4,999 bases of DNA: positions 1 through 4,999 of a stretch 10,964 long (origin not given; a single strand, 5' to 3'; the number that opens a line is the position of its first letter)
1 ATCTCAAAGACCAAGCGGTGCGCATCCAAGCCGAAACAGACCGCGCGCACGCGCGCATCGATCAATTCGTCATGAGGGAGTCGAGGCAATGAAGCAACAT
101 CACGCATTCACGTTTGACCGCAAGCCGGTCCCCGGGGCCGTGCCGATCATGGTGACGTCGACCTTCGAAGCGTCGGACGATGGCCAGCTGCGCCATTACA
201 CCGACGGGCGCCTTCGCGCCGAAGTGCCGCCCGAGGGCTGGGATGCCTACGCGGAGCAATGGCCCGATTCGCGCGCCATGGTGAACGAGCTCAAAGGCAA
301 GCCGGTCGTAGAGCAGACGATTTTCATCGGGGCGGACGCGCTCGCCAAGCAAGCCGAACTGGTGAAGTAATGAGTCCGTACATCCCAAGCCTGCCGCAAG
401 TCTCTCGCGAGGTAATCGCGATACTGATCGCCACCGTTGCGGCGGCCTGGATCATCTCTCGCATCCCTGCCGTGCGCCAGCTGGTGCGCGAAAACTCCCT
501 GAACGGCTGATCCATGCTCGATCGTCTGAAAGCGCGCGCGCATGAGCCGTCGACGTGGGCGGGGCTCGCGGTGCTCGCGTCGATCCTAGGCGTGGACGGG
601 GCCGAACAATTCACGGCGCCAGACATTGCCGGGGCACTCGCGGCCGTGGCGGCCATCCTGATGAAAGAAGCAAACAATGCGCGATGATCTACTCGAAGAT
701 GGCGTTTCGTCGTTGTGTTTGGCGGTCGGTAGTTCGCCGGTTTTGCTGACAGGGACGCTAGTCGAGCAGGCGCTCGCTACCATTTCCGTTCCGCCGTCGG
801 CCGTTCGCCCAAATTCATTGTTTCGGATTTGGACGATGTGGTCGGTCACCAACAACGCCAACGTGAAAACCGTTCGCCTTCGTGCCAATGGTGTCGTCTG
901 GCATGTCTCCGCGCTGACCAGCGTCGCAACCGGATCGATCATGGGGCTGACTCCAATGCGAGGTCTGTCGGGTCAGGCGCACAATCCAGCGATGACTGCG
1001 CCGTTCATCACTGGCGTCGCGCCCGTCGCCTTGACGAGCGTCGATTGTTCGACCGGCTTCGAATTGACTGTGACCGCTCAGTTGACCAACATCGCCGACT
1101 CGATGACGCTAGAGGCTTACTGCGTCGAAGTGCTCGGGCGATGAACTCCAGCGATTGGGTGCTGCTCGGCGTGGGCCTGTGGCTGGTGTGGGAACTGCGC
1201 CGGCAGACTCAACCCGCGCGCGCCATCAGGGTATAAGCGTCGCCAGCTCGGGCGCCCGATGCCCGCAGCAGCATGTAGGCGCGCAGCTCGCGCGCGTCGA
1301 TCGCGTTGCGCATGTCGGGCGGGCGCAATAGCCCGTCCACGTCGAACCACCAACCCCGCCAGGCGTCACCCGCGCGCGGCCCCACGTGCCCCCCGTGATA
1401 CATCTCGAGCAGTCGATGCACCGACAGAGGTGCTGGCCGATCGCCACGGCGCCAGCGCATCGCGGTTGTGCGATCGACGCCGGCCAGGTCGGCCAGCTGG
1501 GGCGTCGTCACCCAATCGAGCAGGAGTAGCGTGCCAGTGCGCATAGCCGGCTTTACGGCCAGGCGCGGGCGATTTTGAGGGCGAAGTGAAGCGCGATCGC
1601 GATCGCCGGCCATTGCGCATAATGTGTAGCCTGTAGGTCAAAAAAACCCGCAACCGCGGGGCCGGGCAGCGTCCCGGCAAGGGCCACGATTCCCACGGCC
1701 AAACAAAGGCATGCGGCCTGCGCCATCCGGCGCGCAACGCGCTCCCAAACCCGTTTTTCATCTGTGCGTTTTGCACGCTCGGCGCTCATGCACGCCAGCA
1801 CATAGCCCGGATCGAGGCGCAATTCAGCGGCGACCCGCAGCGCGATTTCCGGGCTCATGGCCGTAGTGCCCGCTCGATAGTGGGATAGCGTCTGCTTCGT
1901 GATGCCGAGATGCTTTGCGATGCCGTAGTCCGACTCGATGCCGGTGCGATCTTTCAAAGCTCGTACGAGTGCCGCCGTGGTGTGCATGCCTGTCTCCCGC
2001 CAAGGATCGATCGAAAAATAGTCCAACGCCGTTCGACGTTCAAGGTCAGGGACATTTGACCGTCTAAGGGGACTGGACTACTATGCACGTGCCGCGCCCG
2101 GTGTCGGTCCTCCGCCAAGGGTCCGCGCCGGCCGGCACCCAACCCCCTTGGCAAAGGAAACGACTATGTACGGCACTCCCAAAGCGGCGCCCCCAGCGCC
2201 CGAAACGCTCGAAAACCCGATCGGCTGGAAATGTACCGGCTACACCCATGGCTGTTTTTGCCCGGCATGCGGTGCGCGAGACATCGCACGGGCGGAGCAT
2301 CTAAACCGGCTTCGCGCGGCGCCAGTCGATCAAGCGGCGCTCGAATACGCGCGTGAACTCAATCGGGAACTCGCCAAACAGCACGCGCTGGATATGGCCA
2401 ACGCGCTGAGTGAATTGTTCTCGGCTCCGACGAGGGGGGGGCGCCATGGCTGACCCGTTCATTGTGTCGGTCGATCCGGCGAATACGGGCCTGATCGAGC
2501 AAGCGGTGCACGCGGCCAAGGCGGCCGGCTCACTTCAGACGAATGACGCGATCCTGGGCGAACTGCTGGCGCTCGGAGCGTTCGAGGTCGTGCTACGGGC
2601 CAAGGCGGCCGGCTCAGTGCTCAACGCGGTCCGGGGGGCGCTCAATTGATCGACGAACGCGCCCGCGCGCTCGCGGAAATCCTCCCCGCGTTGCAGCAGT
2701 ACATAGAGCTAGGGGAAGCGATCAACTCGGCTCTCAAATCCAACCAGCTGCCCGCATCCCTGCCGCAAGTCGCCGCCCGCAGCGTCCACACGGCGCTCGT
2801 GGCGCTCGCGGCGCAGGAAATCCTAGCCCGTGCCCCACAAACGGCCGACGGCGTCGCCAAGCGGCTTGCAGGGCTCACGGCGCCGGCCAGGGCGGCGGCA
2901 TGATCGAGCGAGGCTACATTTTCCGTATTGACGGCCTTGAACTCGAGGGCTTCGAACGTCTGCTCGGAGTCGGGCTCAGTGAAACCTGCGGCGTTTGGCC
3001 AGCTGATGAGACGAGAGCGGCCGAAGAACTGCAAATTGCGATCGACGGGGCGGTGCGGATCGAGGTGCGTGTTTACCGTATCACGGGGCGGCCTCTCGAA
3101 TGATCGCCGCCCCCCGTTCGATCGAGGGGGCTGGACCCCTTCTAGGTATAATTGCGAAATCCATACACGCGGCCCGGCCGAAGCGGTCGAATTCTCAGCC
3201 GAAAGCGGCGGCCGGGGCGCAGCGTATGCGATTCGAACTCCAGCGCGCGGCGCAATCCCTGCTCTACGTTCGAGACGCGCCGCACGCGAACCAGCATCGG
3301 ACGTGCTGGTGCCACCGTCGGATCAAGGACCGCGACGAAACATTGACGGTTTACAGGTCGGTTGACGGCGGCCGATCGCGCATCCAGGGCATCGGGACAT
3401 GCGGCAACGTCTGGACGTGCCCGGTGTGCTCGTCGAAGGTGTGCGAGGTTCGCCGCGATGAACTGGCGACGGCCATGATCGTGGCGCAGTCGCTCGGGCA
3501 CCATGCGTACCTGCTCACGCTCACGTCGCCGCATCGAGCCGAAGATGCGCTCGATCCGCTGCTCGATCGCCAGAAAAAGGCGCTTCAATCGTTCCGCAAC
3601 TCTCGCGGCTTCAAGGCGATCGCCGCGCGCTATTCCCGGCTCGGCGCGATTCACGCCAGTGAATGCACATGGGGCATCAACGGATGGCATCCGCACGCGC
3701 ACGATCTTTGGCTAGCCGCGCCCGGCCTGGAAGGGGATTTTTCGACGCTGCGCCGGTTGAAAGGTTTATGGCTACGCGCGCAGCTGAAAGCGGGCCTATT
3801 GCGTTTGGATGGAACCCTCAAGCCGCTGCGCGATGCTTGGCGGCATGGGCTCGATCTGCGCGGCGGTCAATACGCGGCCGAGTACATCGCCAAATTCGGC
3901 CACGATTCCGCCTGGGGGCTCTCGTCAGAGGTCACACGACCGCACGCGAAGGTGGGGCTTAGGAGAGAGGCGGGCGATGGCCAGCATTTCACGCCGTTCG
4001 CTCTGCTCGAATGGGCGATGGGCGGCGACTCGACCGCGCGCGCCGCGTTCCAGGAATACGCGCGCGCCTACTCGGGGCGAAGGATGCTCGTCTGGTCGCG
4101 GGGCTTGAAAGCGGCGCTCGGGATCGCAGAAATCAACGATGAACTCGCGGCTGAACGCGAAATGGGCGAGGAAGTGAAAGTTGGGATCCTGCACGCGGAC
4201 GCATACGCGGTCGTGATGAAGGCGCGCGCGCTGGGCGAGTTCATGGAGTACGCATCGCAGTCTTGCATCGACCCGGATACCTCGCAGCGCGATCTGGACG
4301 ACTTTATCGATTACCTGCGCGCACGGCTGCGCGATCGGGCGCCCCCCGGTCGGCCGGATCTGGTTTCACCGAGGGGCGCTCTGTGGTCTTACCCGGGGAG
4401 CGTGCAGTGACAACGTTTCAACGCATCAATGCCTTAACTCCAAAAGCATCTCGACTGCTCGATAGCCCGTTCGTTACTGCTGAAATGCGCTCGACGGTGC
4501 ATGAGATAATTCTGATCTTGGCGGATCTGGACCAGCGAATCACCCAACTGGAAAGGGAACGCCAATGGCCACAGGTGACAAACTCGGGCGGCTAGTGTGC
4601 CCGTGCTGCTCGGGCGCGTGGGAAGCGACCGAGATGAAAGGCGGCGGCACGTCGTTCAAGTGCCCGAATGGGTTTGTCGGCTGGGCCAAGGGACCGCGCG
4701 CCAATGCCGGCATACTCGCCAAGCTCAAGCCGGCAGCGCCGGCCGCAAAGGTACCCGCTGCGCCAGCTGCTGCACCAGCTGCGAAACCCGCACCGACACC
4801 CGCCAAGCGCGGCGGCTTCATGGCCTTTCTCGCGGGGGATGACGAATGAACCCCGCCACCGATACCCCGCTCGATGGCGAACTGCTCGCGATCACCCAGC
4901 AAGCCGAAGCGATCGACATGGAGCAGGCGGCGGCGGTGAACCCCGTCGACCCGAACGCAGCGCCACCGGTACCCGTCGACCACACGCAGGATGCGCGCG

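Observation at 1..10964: Complete ~10.87-kb circular genome of a tail-less, membrane-containing, PM2/corticovirus-like virus with rolling-circle replication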

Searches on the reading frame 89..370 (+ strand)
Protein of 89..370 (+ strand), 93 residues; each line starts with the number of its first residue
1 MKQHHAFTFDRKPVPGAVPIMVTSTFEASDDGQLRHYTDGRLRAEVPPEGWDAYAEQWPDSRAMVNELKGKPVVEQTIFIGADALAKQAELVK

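Call 30: search_protein_families(library=pfam, max_evalue=0.1, proteins=[window:89-370:+])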
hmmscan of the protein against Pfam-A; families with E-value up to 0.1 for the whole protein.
window:89-370:+ (93 aa): 0 families

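Call 99: search_protein_families(library=phrogs, max_evalue=0.01, proteins=[window:89-370:+])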
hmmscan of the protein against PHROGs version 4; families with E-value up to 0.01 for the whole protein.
window:89-370:+ (93 aa): 0 families
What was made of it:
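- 89..370 (+): 93-aa conserved protein of unknown function in the lysis/late block. No Pfam or PHROGs family (calls 30, 99).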

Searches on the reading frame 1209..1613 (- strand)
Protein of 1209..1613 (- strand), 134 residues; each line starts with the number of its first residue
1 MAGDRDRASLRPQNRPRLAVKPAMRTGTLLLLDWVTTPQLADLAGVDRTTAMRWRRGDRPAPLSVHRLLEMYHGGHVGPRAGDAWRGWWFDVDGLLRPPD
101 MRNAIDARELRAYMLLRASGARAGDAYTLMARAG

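Call 30: search_protein_families(library=pfam, max_evalue=0.1, proteins=[window:1209-1613:-])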
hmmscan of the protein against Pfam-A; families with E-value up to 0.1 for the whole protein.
window:1209-1613:- (134 aa): 2 families
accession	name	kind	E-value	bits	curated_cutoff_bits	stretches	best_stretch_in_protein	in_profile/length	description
PF12728.13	HTH_17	-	0.0019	18.8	27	1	34-56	1-23/51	Helix-turn-helix domain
PF13551.12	HTH_29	-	0.058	13.9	28.1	0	29-55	6-33/64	Winged helix-turn helix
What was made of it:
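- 1209..1613 (-): P15-type regulator, 111-134 aa depending on the start codon. It is the leftward gene next to the attachment site. Weak HTH_17 hit (call 30).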

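Call 99: search_protein_families(library=phrogs, max_evalue=0.01, proteins=[window:1209-1613:-])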
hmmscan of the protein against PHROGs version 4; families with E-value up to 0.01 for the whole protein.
window:1209-1613:- (134 aa): 1 family
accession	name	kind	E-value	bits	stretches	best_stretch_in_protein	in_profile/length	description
phrog_6106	-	unknown function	0.0014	19.2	1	35-102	24-94/194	-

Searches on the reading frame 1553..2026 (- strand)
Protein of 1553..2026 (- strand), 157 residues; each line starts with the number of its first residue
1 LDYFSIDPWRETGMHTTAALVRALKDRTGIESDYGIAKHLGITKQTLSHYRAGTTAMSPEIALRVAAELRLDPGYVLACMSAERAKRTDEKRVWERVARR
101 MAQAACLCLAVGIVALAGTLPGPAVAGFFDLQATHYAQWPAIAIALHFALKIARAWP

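Call 30: search_protein_families(library=pfam, max_evalue=0.1, proteins=[window:1553-2026:-])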
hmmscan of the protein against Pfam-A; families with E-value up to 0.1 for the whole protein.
window:1553-2026:- (157 aa): 5 families
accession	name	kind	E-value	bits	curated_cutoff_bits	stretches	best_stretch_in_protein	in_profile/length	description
PF12472.13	DUF3693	-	2.6e-05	24.2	21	1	82-118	6-42/60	Phage related protein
PF01381.28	HTH_3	-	6.3e-05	23.4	23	1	36-75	15-54/55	Helix-turn-helix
PF13560.12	HTH_31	-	0.001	19.8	27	1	18-73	3-58/64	Helix-turn-helix domain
PF07022.19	Phage_CI_repr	-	0.002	18.9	22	1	20-66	2-47/65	Bacteriophage CI repressor helix-turn-helix domain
PF18800.6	Atthog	-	0.096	13.1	29.8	0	104-148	42-85/141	Attenuator of Hedgehog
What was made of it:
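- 1553..2026 (-): HTH repressor of the CI/P16 type, 144-157 aa. Its non-conserved C-terminal tail runs over the hairpin and the dif-like site. Pfam HTH_3, DUF3693 and Phage_CI_repr (call 30).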

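Call 99: search_protein_families(library=phrogs, max_evalue=0.01, proteins=[window:1553-2026:-])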
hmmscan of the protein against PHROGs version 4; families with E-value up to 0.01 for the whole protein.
window:1553-2026:- (157 aa): 7 families
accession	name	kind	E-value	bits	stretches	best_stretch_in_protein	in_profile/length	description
phrog_638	-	transcription regulation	8.9e-26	91.5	1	14-126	1-109/145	transcriptional regulator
phrog_4441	-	DNA, RNA and nucleotide metabolism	2.9e-19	70.2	1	14-103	2-91/98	HTH DNA binding protein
phrog_34897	-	unknown function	1.5e-13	51.7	1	17-127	4-110/279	-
phrog_8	-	transcription regulation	0.00063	20.3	1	32-77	172-216/346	transcriptional regulator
phrog_4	-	transcription regulation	0.00094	19.2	1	15-77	131-192/400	transcriptional repressor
phrog_1124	-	transcription regulation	0.0071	16.9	1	20-68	9-58/177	transcriptional regulator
phrog_2439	-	transcription regulation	0.0078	16.1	1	36-77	26-67/367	transcriptional regulator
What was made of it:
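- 1553..2026 (-): PHROG 638 transcriptional regulator E 8.9e-26 (call 99).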

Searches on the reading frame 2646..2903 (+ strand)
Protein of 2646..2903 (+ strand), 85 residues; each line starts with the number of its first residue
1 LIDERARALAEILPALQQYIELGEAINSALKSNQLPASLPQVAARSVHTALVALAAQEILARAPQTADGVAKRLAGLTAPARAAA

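Call 30: search_protein_families(library=pfam, max_evalue=0.1, proteins=[window:2646-2903:+])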
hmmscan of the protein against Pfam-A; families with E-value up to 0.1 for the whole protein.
window:2646-2903:+ (85 aa): 0 families

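Call 99: search_protein_families(library=phrogs, max_evalue=0.01, proteins=[window:2646-2903:+])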
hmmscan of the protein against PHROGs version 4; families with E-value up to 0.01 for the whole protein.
window:2646-2903:+ (85 aa): 0 families
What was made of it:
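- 2410..3103 (+): Three to four small early ORFs of unknown function (2410/2446-2649, 2646-2903, 2900-3103). No family hits (calls 30, 99).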

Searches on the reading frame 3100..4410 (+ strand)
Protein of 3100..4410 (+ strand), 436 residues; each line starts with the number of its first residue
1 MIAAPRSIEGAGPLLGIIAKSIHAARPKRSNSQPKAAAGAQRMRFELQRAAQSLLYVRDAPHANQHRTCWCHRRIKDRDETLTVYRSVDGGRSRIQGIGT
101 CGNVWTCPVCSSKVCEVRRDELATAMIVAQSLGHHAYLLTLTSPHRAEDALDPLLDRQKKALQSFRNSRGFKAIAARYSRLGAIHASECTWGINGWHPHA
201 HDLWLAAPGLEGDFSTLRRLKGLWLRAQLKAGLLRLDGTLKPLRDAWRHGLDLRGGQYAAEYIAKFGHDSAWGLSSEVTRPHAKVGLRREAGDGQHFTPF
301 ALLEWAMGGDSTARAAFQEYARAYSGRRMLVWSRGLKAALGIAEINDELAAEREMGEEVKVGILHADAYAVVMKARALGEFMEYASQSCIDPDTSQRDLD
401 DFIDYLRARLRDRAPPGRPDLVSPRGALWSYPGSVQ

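Call 6: search_protein_families(library=pfam, max_evalue=0.1, proteins=[window:3100-4410:+])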
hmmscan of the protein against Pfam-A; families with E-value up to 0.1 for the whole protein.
window:3100-4410:+ (436 aa): 1 family
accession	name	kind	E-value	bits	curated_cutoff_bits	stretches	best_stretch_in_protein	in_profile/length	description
PF01446.23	Rep_1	-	8e-06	25.9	33.2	1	104-205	12-114/253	Replication protein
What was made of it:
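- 3100..4410 (+): Rolling-circle replication initiator: HUH endonuclease of the Rep_1 type, 436 aa. Pfam Rep_1 E 8e-6, below the curated cut-off (call 6).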

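Call 7: search_protein_families(library=phrogs, max_evalue=0.1, proteins=[window:3100-4410:+])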
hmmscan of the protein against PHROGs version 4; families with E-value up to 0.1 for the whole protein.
window:3100-4410:+ (436 aa): 2 families
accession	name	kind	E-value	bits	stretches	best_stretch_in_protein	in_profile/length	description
phrog_11698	-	unknown function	9.8e-60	203.7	1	16-359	10-332/394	-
phrog_38514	-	unknown function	0.069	13.9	0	103-151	114-161/348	-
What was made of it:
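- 3100..4410 (+): PHROG 11698 E 1e-59 (call 7).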

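Call 10: search_dna_similar(query=window:3100-4410:+, collection=phages, mode=protein, max_evalue=0.001)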
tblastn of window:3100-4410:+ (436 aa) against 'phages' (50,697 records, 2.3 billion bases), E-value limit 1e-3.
Records with a match: 15; places in all: 15; records where one place covers at least 80% of the query: 1.
Best place of each record, by identity: <60% 15.
By first word of the organism name: Bifilivirus 10; Propionibacterium 3; Pseudomonas 1; Phage 1.
By host as written in the record: - 12; Propionibacterium freudenreichii 2; Pseudomonas carnis; Pseudomonas lactis 1.
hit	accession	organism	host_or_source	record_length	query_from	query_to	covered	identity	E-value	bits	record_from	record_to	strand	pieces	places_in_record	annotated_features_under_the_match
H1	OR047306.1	Pseudomonas phage PMBT54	Pseudomonas carnis; Pseudomonas lactis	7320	10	387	87%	30.8%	2e-34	142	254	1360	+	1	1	DNA replication protein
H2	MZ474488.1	Phage blackswan219-6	cloacal swab from black swan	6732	73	374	69%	30.8%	6e-36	146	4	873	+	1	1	replication protein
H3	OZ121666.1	Bifilivirus B5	-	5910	78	378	69%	27.2%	2e-11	72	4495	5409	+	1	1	record has no annotation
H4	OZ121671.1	Bifilivirus B5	-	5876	78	378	69%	26.4%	5e-11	71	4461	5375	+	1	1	record has no annotation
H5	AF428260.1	Propionibacterium phage B5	-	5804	88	378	67%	26.8%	3e-10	68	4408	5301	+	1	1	Orf9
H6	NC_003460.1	Propionibacterium phage B5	Propionibacterium freudenreichii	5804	88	378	67%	26.8%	3e-10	68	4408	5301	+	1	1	Putative replication protein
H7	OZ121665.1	Bifilivirus B5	-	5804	88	378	67%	26.8%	3e-10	68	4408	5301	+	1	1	record has no annotation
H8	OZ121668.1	Bifilivirus B5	-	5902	78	361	65%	27.1%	2e-11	72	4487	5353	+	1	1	record has no annotation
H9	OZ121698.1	Bifilivirus B5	-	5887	78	361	65%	26.5%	1e-9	67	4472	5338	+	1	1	record has no annotation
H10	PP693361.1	Propionibacterium phage Philemon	Propionibacterium freudenreichii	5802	78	361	65%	26.1%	3e-10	69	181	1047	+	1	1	replication protein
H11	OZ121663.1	Bifilivirus B5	-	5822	88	361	63%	26.3%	3e-10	69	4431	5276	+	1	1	record has no annotation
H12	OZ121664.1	Bifilivirus B5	-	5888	88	361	63%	26.0%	6e-10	67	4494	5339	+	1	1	record has no annotation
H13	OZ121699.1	Bifilivirus B5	-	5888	88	361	63%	26.0%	6e-10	67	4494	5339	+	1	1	record has no annotation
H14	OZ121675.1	Bifilivirus B5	-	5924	88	361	63%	26.0%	6e-10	67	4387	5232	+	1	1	record has no annotation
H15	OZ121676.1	Bifilivirus B5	-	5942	78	233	36%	29.3%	3e-9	65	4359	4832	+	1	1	record has no annotation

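Call 63: search_solved_structures(query=window:3100-4410:+, max_evalue=1)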
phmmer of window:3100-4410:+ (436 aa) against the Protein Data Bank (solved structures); distinct sequences matched with E-value up to 1: 1.
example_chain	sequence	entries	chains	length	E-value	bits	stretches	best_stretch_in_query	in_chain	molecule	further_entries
5zwn_T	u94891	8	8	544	0.058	15.5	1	296-359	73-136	U1 small nuclear ribonucleoprotein component PRP42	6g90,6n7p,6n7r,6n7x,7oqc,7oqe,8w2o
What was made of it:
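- Tried and rejected: Rep against PDB sequences: nothing meaningful (call 63).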

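Call 76: get_annotated_region(hit=H1, flank=8000)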
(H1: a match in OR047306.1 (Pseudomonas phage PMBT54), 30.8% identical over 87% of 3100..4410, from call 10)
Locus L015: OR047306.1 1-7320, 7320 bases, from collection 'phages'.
description: Pseudomonas phage PMBT54, complete genome.
organism: Pseudomonas phage PMBT54 (NCBI taxid 3058839)
taxonomy: Viruses; Monodnaviria; Loebvirae; Hofneiviricota; Faserviricetes; Tubulavirales; Inoviridae
host: Pseudomonas carnis; Pseudomonas lactis; source: raw milk; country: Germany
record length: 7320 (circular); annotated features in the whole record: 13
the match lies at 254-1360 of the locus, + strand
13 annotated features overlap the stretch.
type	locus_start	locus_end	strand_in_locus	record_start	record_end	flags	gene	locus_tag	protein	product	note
CDS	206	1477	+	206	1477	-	-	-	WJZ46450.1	DNA replication protein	ORF1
CDS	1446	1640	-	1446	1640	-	-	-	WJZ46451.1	MatP_C domain-containing protein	ORF2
CDS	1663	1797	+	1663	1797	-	-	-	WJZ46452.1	hypothetical protein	ORF3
CDS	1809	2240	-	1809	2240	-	-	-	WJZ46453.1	hypothetical protein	ORF4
CDS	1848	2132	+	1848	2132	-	-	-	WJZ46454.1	ssDNA binding protein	ORF5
CDS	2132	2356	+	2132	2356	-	-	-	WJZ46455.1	ssDNA binding protein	ORF6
CDS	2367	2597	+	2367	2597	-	-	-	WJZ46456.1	major coat protein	ORF7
CDS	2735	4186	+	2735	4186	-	-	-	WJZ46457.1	coat protein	ORF8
CDS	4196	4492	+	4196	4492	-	-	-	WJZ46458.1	DUF2325 containing transmembrane protein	ORF9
CDS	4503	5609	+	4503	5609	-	-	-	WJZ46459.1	Zot-like ATPase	ORF10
CDS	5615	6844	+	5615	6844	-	-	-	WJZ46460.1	type IV pilus biogenesis protein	ORF11; Type IV pilus biogenesis protein PilQ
CDS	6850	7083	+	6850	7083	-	-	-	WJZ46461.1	hypothetical protein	ORF12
CDS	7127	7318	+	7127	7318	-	-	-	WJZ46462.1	omega transcriptional repressor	ORF13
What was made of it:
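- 3100..4410 (+): 31% identical to the Rep of inovirus PMBT54 and 27% to phage B5 (calls 10, 76).
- Closest known: Inovirus replication proteins. Different: Those are 6-7 kb filamentous ssDNA phages (call 76).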

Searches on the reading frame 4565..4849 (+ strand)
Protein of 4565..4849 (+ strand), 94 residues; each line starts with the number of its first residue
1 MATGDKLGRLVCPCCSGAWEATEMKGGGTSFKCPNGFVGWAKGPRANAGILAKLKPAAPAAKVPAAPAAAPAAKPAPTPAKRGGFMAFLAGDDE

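Call 30: search_protein_families(library=pfam, max_evalue=0.1, proteins=[window:4565-4849:+])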
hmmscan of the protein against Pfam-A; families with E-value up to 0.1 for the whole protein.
window:4565-4849:+ (94 aa): 1 family
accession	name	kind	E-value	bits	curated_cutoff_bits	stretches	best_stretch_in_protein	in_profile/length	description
PF25206.1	DUF7836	-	0.011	16.1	26.7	1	9-35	7-35/59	Domain of unknown function (DUF7836)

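Call 99: search_protein_families(library=phrogs, max_evalue=0.01, proteins=[window:4565-4849:+])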
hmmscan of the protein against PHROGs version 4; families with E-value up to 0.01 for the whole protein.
window:4565-4849:+ (94 aa): 0 families
